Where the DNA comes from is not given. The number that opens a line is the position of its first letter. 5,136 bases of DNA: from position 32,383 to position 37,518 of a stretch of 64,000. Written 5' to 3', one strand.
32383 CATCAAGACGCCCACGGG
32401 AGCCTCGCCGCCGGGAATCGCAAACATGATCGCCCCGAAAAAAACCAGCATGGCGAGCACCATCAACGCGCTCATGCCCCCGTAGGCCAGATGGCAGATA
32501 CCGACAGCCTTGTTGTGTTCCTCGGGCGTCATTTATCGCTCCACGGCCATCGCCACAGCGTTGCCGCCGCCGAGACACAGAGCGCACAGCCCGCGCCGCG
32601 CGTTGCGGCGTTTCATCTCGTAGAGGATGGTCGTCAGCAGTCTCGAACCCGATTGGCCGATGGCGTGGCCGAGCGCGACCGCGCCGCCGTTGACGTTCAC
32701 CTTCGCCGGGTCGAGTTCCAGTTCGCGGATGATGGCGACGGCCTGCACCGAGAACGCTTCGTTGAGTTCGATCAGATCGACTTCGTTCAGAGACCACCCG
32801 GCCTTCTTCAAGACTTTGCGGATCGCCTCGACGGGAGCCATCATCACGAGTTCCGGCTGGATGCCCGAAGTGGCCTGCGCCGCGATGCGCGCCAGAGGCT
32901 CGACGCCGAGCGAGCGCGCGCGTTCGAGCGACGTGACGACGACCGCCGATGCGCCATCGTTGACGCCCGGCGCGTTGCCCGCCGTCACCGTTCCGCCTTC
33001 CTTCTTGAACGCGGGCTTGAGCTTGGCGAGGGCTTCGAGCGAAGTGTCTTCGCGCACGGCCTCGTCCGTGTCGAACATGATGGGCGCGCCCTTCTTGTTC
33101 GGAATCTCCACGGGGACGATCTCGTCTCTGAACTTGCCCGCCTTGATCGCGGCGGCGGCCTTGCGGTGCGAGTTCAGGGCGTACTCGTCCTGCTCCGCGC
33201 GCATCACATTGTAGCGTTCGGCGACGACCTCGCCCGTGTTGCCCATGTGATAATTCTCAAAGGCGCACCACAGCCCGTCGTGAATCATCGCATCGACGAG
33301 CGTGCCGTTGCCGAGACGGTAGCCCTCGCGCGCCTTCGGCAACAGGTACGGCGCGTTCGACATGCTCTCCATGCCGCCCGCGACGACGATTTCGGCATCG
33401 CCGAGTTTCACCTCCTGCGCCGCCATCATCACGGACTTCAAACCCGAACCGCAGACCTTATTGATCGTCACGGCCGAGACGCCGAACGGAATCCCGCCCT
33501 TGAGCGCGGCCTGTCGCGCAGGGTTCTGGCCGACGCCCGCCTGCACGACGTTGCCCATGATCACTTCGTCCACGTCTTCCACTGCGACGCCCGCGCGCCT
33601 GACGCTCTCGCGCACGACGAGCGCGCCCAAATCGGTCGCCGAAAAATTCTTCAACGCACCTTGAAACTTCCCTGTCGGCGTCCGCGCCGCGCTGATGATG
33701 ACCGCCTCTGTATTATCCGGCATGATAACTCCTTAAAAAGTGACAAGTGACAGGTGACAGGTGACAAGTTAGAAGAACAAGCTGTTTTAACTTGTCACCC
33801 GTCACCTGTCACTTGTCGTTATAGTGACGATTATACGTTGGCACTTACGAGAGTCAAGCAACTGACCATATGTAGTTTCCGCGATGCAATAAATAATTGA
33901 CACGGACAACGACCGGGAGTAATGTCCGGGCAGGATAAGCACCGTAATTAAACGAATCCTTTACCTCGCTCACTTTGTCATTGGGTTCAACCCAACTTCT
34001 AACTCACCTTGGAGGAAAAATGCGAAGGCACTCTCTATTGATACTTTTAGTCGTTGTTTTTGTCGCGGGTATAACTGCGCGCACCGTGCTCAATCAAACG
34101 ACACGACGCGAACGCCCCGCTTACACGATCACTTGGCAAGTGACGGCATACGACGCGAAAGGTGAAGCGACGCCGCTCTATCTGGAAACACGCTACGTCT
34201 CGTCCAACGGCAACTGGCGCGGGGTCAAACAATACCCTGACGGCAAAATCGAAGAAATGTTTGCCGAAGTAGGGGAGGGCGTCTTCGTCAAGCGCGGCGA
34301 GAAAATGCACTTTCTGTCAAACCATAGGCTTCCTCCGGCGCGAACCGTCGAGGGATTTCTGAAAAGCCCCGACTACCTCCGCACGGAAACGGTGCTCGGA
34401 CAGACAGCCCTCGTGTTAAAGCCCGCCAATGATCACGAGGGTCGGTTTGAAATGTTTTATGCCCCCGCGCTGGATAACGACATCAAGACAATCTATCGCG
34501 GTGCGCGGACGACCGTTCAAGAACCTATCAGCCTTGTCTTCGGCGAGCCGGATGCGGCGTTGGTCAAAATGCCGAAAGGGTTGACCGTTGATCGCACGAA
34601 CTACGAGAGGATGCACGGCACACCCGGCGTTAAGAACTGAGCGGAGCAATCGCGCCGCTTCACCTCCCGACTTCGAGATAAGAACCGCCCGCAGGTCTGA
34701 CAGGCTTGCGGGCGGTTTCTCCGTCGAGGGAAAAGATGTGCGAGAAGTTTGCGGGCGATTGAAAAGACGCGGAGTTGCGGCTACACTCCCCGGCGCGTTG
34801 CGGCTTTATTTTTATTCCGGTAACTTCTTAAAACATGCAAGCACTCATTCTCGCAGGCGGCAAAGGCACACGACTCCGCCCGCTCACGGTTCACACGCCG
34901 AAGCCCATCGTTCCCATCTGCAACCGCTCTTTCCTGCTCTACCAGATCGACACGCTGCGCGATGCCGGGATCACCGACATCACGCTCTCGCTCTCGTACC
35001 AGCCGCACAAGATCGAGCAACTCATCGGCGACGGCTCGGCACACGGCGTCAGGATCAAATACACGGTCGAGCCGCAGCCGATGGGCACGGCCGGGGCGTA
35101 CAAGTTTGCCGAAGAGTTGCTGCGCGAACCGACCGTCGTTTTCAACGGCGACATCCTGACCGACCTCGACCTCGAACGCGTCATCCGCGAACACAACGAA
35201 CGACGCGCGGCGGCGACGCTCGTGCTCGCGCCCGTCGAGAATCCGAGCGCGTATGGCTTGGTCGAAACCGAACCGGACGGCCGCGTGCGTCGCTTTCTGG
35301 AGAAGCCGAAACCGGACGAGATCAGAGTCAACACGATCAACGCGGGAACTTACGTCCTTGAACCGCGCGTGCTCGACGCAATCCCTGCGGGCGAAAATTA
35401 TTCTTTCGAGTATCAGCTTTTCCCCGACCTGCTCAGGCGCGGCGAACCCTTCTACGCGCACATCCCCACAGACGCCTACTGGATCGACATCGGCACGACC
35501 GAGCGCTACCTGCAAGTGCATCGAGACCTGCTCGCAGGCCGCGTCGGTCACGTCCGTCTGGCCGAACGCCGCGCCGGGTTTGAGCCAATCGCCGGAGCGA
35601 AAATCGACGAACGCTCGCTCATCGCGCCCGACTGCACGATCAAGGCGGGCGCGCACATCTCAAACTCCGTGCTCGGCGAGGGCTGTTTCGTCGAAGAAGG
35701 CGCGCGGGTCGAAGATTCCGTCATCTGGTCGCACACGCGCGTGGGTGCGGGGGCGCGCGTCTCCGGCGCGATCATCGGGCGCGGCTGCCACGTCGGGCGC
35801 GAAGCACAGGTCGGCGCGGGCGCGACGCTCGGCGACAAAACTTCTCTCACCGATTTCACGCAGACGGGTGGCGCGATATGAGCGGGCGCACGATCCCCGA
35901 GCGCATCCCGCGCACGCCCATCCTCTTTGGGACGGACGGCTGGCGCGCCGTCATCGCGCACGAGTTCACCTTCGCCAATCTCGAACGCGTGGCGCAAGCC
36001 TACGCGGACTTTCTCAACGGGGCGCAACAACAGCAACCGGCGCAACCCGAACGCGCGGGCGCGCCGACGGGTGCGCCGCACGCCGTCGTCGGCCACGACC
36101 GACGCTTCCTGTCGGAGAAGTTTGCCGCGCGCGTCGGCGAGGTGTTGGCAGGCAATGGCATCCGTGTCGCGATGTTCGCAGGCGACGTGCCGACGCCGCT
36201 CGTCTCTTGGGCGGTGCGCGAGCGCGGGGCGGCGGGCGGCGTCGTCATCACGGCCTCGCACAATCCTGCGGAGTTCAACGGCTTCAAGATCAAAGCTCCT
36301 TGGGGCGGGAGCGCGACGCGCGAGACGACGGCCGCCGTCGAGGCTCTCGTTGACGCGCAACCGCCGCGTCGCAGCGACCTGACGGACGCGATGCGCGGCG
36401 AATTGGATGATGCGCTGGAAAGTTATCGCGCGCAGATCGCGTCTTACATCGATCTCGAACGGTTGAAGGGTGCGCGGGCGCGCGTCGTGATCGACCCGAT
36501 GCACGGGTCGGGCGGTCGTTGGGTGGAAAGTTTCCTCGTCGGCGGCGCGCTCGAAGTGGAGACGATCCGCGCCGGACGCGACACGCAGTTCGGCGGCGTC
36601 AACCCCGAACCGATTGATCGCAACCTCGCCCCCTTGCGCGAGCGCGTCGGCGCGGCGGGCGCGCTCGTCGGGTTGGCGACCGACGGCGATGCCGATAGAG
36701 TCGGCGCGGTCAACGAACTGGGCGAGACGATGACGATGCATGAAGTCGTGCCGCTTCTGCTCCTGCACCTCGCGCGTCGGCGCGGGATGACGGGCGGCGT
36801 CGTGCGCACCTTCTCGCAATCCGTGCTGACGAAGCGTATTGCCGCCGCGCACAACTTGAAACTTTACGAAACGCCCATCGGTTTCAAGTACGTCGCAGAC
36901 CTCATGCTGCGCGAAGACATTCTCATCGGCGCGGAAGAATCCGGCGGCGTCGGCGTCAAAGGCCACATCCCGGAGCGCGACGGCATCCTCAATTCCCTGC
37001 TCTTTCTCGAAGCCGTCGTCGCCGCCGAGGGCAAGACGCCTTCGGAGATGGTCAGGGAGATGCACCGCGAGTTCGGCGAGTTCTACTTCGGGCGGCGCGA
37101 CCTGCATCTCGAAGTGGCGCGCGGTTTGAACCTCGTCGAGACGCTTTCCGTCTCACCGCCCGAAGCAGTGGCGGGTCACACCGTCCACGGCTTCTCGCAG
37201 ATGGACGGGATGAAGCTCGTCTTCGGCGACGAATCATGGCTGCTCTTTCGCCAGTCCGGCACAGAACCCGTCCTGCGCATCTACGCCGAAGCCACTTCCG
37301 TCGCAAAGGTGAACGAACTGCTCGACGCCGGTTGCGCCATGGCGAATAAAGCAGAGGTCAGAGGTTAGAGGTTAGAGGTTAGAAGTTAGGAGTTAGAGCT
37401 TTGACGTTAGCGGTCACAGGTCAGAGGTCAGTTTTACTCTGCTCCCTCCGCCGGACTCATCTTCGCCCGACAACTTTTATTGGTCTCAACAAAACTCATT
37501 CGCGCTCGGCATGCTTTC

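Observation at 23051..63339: Thirteen intergenic 'heptamer hairpins': inverted repeats whose arms are tandem 7-nt units, in at least six word families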

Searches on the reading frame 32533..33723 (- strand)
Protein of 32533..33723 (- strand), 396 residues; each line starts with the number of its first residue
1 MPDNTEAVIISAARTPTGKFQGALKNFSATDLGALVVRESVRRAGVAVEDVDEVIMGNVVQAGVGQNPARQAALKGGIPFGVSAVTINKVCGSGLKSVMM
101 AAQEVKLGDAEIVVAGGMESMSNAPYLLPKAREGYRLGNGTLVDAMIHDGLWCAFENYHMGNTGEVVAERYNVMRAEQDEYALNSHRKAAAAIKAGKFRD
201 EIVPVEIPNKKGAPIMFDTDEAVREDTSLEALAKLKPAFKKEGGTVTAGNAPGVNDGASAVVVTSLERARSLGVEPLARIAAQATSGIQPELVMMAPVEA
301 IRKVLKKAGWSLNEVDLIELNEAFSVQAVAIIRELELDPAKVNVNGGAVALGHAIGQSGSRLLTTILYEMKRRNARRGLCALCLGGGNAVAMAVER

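Call 12: search_protein_families(library=pfam, proteins=[window:32533-33723:-])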
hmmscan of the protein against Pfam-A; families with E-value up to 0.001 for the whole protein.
window:32533-33723:- (396 aa): 3 families
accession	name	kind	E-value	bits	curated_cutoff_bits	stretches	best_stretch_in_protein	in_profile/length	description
PF00108.29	Thiolase_N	-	6.4e-105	350.6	26.4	1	8-265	2-258/260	Thiolase, N-terminal domain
PF02803.24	Thiolase_C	-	5.3e-44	149.2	27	1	275-396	2-123/123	Thiolase, C-terminal domain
PF00109.32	ketoacyl-synt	-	0.00025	21.1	20.8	1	84-123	167-206/252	Beta-ketoacyl synthase, N-terminal domain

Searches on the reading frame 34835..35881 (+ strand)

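Call 13: search_protein_families(library=pfam, proteins=[window:34835-35881:+])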
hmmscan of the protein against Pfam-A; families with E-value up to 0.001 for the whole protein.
window:34835-35881:+ (348 aa): 6 families
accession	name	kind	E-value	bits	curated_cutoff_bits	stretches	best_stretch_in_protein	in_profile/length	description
PF00483.29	NTP_transferase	-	1.6e-55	188.8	21.2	1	3-233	2-243/245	Nucleotidyl transferase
PF25084.1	LbH_EIF2B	-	4.2e-18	65.7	54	1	254-339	15-100/105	EIF2B subunit epsilon LbH domain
PF24894.1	Hexapep_GlmU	-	5.9e-15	55.7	23.3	1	260-331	18-88/104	GlmU-like, C-terminal hexapeptide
PF00132.30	Hexapep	-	1.7e-10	40.6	27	1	262-292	3-34/36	Bacterial transferase hexapeptide (six repeats)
PF12804.13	NTP_transf_3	-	4.2e-08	34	27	1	3-127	1-118/160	MobA-like NTP transferase domain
PF25247.1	LbH_GLGC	-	1.5e-05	25.4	27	0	259-297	14-51/135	GLGC left-handed parallel beta-helix domain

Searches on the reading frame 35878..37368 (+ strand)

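Call 13: search_protein_families(library=pfam, proteins=[window:35878-37368:+])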
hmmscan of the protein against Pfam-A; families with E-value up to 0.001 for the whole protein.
window:35878-37368:+ (496 aa): 4 families
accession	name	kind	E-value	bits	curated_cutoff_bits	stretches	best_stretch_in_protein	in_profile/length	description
PF02878.22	PGM_PMM_I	-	1.2e-32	112.9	22.5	1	16-161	3-134/138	Phosphoglucomutase/phosphomannomutase, alpha/beta/alpha domain I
PF02880.22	PGM_PMM_III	-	5.9e-23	81.6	20.7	1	292-396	7-112/115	Phosphoglucomutase/phosphomannomutase, alpha/beta/alpha domain III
PF02879.22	PGM_PMM_II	-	2.4e-21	76.7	29.3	1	182-282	2-103/103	Phosphoglucomutase/phosphomannomutase, alpha/beta/alpha domain II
PF00408.26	PGM_PMM_IV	-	9.7e-09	35.6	23.1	1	448-483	28-63/68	Phosphoglucomutase/phosphomannomutase, C-terminal domain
